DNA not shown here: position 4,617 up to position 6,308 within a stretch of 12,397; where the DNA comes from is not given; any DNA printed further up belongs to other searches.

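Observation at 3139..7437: Translationally coupled sugar-dehydrogenase / HasA-like synthase / PgaB-like deacetylase operon: a synthase-dependent exopolysaccharide system in an archaeon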

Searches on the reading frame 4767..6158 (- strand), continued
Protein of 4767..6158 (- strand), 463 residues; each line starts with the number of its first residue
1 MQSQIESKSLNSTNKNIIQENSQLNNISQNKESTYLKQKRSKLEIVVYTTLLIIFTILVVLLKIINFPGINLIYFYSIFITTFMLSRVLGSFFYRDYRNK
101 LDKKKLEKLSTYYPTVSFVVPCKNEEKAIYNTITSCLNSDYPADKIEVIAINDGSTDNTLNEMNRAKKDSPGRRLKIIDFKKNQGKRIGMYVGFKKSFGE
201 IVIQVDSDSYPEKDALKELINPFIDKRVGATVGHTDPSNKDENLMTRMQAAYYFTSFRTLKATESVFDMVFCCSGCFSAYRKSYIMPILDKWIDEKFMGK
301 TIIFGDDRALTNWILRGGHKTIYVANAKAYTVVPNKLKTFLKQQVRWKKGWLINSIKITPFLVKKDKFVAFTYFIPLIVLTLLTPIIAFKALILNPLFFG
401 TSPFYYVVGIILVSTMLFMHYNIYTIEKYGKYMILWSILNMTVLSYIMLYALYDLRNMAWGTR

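Call 15: find_related_loci(query=A1, collection=genome_contigs, flank=6000)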
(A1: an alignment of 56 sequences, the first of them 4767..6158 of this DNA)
Query A1 (463 aa) in genome_contigs; peptide patterns used: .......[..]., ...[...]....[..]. (x = any residue, [..] = any of these).
555 stretches matched a pattern; 528 encode a relative of the query (tblastn E <= 1e-3); the best 80 are kept; 80 distinct loci.
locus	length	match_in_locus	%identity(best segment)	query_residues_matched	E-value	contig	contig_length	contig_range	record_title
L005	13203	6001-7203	72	63-463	0e+0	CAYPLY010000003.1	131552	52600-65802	MAG TPA_asm: Candidatus Woesearchaeota archaeon isolate binchicken_co22_156 genome assembly, contig: NODE_119_length_131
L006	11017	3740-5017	66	38-463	0e+0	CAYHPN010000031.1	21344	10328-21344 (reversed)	MAG TPA_asm: Candidatus Woesearchaeota archaeon isolate ERP119705_co14_220 genome assembly, contig: NODE_2324_length_213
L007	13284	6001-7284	66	37-463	0e+0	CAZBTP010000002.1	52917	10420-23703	MAG TPA_asm: Candidatus Woesearchaeota archaeon isolate SRP178908_co1_63 genome assembly, contig: NODE_310_length_52917_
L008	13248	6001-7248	68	49-463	0e+0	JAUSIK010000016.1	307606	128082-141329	MAG: Nanoarchaeota archaeon isolate E14_metabat.bin.238 E14_k141_1029965, whole genome shotgun sequence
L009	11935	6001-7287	66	37-463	0e+0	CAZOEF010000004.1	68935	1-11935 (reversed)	MAG TPA_asm: Candidatus Woesearchaeota archaeon isolate SRP263527_co2_228 genome assembly, contig: NODE_241_length_68935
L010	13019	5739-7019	71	37-463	0e+0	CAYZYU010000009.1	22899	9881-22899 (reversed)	MAG TPA_asm: Candidatus Woesearchaeota archaeon isolate binchicken_co115_170 genome assembly, contig: NODE_3677_length_2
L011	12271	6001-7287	62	40-463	0e+0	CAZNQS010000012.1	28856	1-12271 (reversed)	MAG TPA_asm: Candidatus Woesearchaeota archaeon isolate SRP178908_co1_140 genome assembly, contig: NODE_938_length_28856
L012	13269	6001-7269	61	38-463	4e-178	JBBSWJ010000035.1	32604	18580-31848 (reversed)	MAG: Nanoarchaeota archaeon isolate H51-bin140_1 H51_bin140_1_000000000035, whole genome shotgun sequence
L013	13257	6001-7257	61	38-463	2e-177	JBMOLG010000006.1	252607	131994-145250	MAG: Nanoarchaeota archaeon isolate Betzabe_MAG018 MAG018_7, whole genome shotgun sequence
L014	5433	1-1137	65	79-463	1e-175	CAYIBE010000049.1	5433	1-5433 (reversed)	MAG TPA_asm: Candidatus Woesearchaeota archaeon isolate ERP119705_co1_791 genome assembly, contig: NODE_26015_length_543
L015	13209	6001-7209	60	52-463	5e-168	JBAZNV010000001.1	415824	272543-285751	MAG: Candidatus Pacearchaeota archaeon isolate SO_2017_LW4_79 scaffold_53_c1_LW137-91_2017, whole genome shotgun sequenc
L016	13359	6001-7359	58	35-463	6e-169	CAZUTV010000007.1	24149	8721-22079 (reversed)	MAG TPA_asm: Candidatus Woesearchaeota archaeon isolate binchicken_co274_125 genome assembly, contig: NODE_5370_length_2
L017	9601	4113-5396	52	30-463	4e-149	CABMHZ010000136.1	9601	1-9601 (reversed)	uncultured archaeon isolate LFW-280_2_2 genome assembly, contig: LFW28022_220, whole genome shotgun sequence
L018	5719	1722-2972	51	42-463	3e-142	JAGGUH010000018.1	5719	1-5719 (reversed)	MAG: bacterium isolate AUK069 PB_MBMC_023_c_000000000025, whole genome shotgun sequence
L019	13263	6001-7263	50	43-463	3e-140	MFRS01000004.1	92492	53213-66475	MAG: Candidatus Micrarchaeota archaeon RBG_16_49_10 RBG_16_scaffold_127, whole genome shotgun sequence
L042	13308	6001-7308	48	32-463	2e-133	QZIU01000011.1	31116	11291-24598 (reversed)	MAG: Candidatus Parcubacteria bacterium isolate SURF_57 contig-100_2182_length_31116_read_count_327956, whole genome sho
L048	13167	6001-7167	53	73-463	1e-130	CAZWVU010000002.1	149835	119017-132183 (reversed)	MAG TPA_asm: uncultured Candidatus Saccharibacteria bacterium isolate SRP193066_co2_100 genome assembly, contig: NODE_22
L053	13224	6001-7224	49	52-457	2e-129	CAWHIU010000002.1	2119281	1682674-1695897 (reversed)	MAG: uncultured Actinomycetes bacterium isolate MFD02134.bin.2.142 genome assembly, contig: contig_15462, whole genome s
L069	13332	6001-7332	44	19-463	1e-126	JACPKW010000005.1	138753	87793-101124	MAG: Candidatus Giovannonibacteria bacterium isolate NC_groundwater_505_Ag_S-0.1um_43_101 S35_SO-1_scaffold_193598, whol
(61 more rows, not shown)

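Call 23: predict_structure(alignment_id=A1)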
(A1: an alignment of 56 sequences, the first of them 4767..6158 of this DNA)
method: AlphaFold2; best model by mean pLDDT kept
length: 463 residues; sequences in the alignment: 56
mean_pLDDT: 89.4   pTM: 0.87
mean pLDDT of the five models: 89.4, 88.9, 88.6, 88.3, 87.7
residues with pLDDT >= 90: 358; 70-90: 62; 50-70: 6; < 50: 37
segments of 3 or more residues with pLDDT < 50: 1-37
pLDDT, mean of each block of 10 residues (from residue 1): 41 45 43 49 92 92 80 81 87 91 93 98 96 98 98 97 98 97 94 98 97 97 97 97 97 94 95 92 98 92 88 97 96 95 93 95 95 93 94 94 92 94 92 96 94 86 67
secondary structure, 60 per line:
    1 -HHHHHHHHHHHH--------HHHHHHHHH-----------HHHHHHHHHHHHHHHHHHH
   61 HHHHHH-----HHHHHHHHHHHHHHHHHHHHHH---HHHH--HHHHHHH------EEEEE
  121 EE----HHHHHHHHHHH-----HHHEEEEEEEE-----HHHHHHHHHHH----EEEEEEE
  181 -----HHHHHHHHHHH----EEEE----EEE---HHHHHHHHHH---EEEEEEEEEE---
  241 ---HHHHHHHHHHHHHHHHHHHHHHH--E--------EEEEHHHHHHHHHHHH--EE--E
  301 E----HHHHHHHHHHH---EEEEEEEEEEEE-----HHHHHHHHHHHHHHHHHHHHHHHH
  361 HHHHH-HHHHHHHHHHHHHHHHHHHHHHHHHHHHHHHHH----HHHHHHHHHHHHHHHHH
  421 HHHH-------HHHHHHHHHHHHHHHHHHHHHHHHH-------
elements in order: H2-13 H22-30 H42-66 H72-93 H97-100 H103-109 E116-122 H127-137 E146-153 H159-169 E174-180 H186-196 E201-204 E209-211 H215-224 E228-237 H244-266 E278-281 H282-293 H306-316 E320-331 H337-365 H367-399 H404-424 H432-456

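Call 28: fold_search(model_id=the predicted structure, library=pdb)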
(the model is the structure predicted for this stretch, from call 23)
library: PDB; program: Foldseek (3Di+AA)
matches with E <= 10: 1064; with E <= 0.001: 347
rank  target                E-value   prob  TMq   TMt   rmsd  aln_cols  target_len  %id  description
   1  8smn_A                1.3e-22  1.00  0.71  0.63   8.1       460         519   20  Xenopus laevis hyaluronan synthase 1, nascent HA polymer bound state (released 2024-05-01)
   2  8smp_A                5.0e-22  1.00  0.67  0.59  10.0       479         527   20  Xenopus laevis hyaluronan synthase 1, UDP-bound, gating loop inserted state (released 2024-05-01)
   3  9yq5_A                1.4e-20  1.00  0.65  0.61   5.1       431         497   21  Chlorella virus hyaluronan synthase bound to an inserted UDP-GlcA (released 2025-12-10)
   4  8smm_A                3.2e-20  1.00  0.64  0.58  10.2       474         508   19  Xenopus laevis hyaluronan synthase 1 (released 2024-05-01)
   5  8snc_A                6.6e-20  1.00  0.64  0.60   4.7       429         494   21  Chlorella virus Hyaluronan Synthase bound to GlcA extended GlcNAc primer (released 2024-05-01)
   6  8sne_A                1.2e-19  1.00  0.62  0.60   5.2       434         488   21  Chlorella virus Hyaluronan Synthase bound to GlcA extended GlcNAc primer and UDP (released 2024-05-01)
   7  7sp7_A                1.4e-19  1.00  0.66  0.62   5.2       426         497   20  Chlorella virus hyaluronan synthase inhibited by UDP (released 2022-04-06)
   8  7sp8_A                5.8e-19  1.00  0.59  0.55   9.4       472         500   20  Chlorella virus Hyaluronan Synthase bound to UDP-GlcNAc (released 2022-04-06)
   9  9yq4_A                6.1e-19  1.00  0.52  0.49  15.0       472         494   19  Chlorella virus hyaluronan synthase bound to a proofreading UDP-GlcA (released 2025-12-10)
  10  9kqc_A                9.3e-19  1.00  0.60  0.56   6.9       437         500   19  Chlorella virus Hyaluronan Synthase bound to VNAR (released 2025-05-14)
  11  7sp9_A                2.1e-18  1.00  0.61  0.57   6.5       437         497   20  Chlorella virus Hyaluronan Synthase in the GlcNAc-primed channel-closed state (released 2022-04-06)
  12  9yq2_A                8.7e-18  1.00  0.58  0.55   9.5       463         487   20  Chlorella virus hyaluronan synthase bound to DDM (released 2025-12-10)
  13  7sp6_A                1.5e-15  1.00  0.63  0.60   5.1       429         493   21  Chlorella virus hyaluronan synthase (released 2022-04-06)
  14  9b8v_E                1.5e-14  1.00  0.60  0.35  13.1       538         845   16  AlphaFold2 informed cryo-EM model of the E. coli cellulose synthase BcsAG3B6 complex (released 2025-02-19)
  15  6yv7_B                2.2e-14  1.00  0.48  0.63   9.9       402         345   15  Mannosyltransferase PcManGT from Pyrobaculum calidifontis (released 2020-07-22)
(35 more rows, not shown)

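Call 39: search_dna_similar(query=window:4767-6158:-, collection=plasmids, mode=protein, max_rows=40, rows=spread, max_evalue=1e-8)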
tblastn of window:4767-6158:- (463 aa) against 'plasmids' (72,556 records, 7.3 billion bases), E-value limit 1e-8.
Records with a match: 741; places in all: 758; records where one place covers at least 80% of the query: 50.
Best place of each record, by identity: <60% 741.
By first word of the organism name: Rhizobium 134; Ralstonia 129; Sinorhizobium 125; Bacillus 111; Escherichia 29; Lactiplantibacillus 12; Mesorhizobium 11; Acinetobacter 10; Lactococcus 9; Bradyrhizobium 9; and 64 more.
By predicted mobility (MOB-suite, as given by PLSDB): conjugative 331; mobilizable 214; non-mobilizable 196.
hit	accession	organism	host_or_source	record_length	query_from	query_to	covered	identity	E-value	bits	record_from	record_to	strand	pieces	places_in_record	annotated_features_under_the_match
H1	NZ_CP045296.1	Paenibacillus cellulositrophicus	cell culture,Thai soil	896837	72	463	85%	35.0%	2e-68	244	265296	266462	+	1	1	glycosyltransferase family 2 protein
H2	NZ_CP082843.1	Prevotella nigrescens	-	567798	66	453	84%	28.5%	1e-18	97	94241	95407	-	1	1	glycosyltransferase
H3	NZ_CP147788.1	Bacillus anthracis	cell culture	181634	116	463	75%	31.7%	4e-41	164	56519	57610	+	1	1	hasA: hyaluronan synthase HasA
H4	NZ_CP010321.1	Bacillus anthracis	Microbial isolate culture,Bison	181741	116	463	75%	31.7%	4e-41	164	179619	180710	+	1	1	hasA: hyaluronan synthase HasA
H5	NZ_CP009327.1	Bacillus anthracis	human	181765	116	463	75%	31.7%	4e-41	164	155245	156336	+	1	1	hasA: hyaluronan synthase HasA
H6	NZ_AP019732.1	Bacillus anthracis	-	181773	116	463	75%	31.7%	7e-41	163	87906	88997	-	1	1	hasA: hyaluronan synthase HasA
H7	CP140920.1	Sinorhizobium meliloti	Medicago lupulina,whole organism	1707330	73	463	84%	27.9%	1e-35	148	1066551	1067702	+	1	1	nodC: chitooligosaccharide synthase NodC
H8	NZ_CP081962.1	Curtobacterium sp. TC1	Medicago sativa,cell culture,seed ...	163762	68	463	86%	27.4%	4e-27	122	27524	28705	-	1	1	glycosyltransferase family 2 protein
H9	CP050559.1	Sinorhizobium meliloti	Melilotus officinalis,cell culture,root ...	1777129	114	463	76%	29.2%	3e-35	146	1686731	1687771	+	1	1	nodC: chitooligosaccharide synthase NodC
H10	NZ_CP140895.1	Sinorhizobium medicae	Medicago lupulina,whole organism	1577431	114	463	76%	28.7%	6e-35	145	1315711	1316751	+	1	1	record has no annotation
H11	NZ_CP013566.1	Rhizobium phaseoli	Phaseolus vulgaris,Whole ...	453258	114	463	76%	28.3%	2e-36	150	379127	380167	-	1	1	nodC: chitooligosaccharide synthase NodC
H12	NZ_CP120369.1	Sinorhizobium numidicum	Argyrolobium uniflorum,Cell culture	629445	114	463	76%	27.6%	1e-34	144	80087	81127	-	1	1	nodC: chitooligosaccharide synthase NodC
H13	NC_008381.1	Rhizobium johnstonii 3841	-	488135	70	371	65%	29.3%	6e-35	145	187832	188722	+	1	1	nodC: chitooligosaccharide synthase NodC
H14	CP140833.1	Rhizobium ruizarguesonis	Trifolium pratense,whole organism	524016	70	349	60%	30.7%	3e-34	144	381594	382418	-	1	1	nodC: chitooligosaccharide synthase NodC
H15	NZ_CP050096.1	Rhizobium leguminosarum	Trifolium pratense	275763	70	349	60%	30.0%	2e-33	141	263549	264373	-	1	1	nodC: chitooligosaccharide synthase NodC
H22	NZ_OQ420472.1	Escherichia coli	-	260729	70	350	61%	27.6%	3e-27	122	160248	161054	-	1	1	pgaC: poly-beta-1,6-N-acetyl-D-glucosamine synthase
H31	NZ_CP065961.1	Mammaliicoccus sciuri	duck,single cell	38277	72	350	60%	25.9%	1e-14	84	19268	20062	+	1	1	pgaC: poly-beta-1,6-N-acetyl-D-glucosamine synthase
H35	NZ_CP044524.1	Halorussus halophilus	pure culture,marine solar saltern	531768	66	354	62%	23.4%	3e-15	86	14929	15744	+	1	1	glycosyltransferase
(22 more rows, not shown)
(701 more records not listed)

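Call 40: get_annotated_region(hit=H1, flank=6000)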
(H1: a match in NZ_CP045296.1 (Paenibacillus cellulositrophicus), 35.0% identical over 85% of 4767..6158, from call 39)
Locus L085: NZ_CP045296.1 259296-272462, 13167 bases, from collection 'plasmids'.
description: Paenibacillus cellulositrophicus strain KACC 16577 plasmid unnamed1, complete sequence
organism: Paenibacillus cellulositrophicus (NCBI taxid 562959)
taxonomy: Bacteria; Bacillota; Bacilli; Bacillales; Paenibacillaceae; Paenibacillus; Paenibacillus cellulositrophicus
host: -; source: cell culture,Thai soil; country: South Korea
typing (MOB-suite, as given by PLSDB): non-mobilizable
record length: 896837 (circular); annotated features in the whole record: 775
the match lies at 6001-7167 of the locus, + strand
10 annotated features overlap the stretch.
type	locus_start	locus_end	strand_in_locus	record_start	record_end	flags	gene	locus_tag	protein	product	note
CDS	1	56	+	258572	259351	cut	-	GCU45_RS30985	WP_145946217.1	alpha/beta hydrolase family protein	-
CDS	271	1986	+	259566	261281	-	-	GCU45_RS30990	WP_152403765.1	thiamine pyrophosphate-binding protein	-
CDS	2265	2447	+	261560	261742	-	-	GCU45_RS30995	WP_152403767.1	hypothetical protein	-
CDS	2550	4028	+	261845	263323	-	-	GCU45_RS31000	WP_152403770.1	polysaccharide deacetylase family protein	-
CDS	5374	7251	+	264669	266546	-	-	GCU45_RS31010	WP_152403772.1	glycosyltransferase family 2 protein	-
CDS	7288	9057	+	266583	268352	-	-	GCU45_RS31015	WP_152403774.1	polysaccharide deacetylase family protein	GO:0005975 - carbohydrate metabolic process [Evidence IEA]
CDS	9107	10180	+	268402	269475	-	-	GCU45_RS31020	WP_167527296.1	glycosyl hydrolase family 18 protein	GO:0005975 - carbohydrate metabolic process [Evidence IEA]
CDS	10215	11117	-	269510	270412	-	-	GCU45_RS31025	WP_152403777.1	AraC family transcriptional regulator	-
CDS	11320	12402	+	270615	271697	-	-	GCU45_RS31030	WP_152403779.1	glycoside hydrolase family 172 protein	-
CDS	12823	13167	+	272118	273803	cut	-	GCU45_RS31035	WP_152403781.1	glutamine--tRNA ligase/YqeY domain fusion protein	GO:0006425 - glutaminyl-tRNA aminoacylation [Evidence IEA]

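Call 41: get_annotated_region(hit=H3, flank=4000)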
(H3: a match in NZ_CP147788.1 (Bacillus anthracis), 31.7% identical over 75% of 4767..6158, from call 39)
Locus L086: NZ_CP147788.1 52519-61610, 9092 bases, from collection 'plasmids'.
description: Bacillus anthracis strain Sterne-CLR1-32 plasmid pXO1, complete sequence
organism: Bacillus anthracis (NCBI taxid 1392)
taxonomy: Bacteria; Bacillota; Bacilli; Bacillales; Bacillaceae; Bacillus; Bacillus anthracis
host: -; source: cell culture; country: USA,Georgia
typing (MOB-suite, as given by PLSDB): conjugative; replicon rep_cluster_125; relaxase MOBP; mating-pair formation MPF_T
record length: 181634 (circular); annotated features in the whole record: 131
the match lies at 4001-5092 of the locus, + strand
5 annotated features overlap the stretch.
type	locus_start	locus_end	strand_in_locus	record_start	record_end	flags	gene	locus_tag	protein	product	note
CDS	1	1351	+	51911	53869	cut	-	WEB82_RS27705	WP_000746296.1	S-layer homology domain-containing protein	-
CDS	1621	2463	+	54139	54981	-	-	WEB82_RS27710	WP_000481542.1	phosphatase PAP2 family protein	-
predicted_resistance_gene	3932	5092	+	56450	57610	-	hasA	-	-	hyaluronan synthase HasA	predicted by amrfinderplus; class ; identity 97.93%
CDS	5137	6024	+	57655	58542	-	galU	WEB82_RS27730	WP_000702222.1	UTP--glucose-1-phosphate uridylyltransferase GalU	GO:0009225 - nucleotide-sugar metabolic process [Evidence IEA]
CDS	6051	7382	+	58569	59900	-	-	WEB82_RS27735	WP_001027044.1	UDP-glucose/GDP-mannose dehydrogenase family protein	-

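Call 42: get_annotated_region(hit=H7, flank=2500)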
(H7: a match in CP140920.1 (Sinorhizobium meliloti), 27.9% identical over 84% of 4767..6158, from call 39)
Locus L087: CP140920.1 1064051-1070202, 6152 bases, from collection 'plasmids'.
description: Sinorhizobium meliloti strain ml56 plasmid pSymA, complete sequence
organism: Sinorhizobium meliloti (NCBI taxid 382)
taxonomy: Bacteria; Pseudomonadota; Alphaproteobacteria; Hyphomicrobiales; Rhizobiaceae; Sinorhizobium; Sinorhizobium meliloti
host: -; source: Medicago lupulina,whole organism; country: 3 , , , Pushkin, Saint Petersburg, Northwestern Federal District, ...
typing (MOB-suite, as given by PLSDB): conjugative; relaxase MOBQ; mating-pair formation MPF_T
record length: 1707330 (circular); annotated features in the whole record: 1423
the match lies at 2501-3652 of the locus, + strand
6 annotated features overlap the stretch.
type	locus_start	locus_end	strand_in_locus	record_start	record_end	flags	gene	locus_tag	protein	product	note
CDS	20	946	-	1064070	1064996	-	nodD1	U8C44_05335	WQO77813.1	transcriptional regulator NodD1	-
CDS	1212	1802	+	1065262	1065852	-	nodA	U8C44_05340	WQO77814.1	nodulation N-acyltransferase NodA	-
CDS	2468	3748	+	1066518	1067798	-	nodC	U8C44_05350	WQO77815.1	chitooligosaccharide synthase NodC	-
CDS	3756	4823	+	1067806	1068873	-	nodI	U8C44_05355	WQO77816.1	nodulation factor ABC transporter ATP-binding protein NodI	-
CDS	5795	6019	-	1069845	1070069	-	-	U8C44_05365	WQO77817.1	hypothetical protein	-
CDS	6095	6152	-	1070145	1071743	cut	-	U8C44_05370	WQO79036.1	IS66 family transposase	-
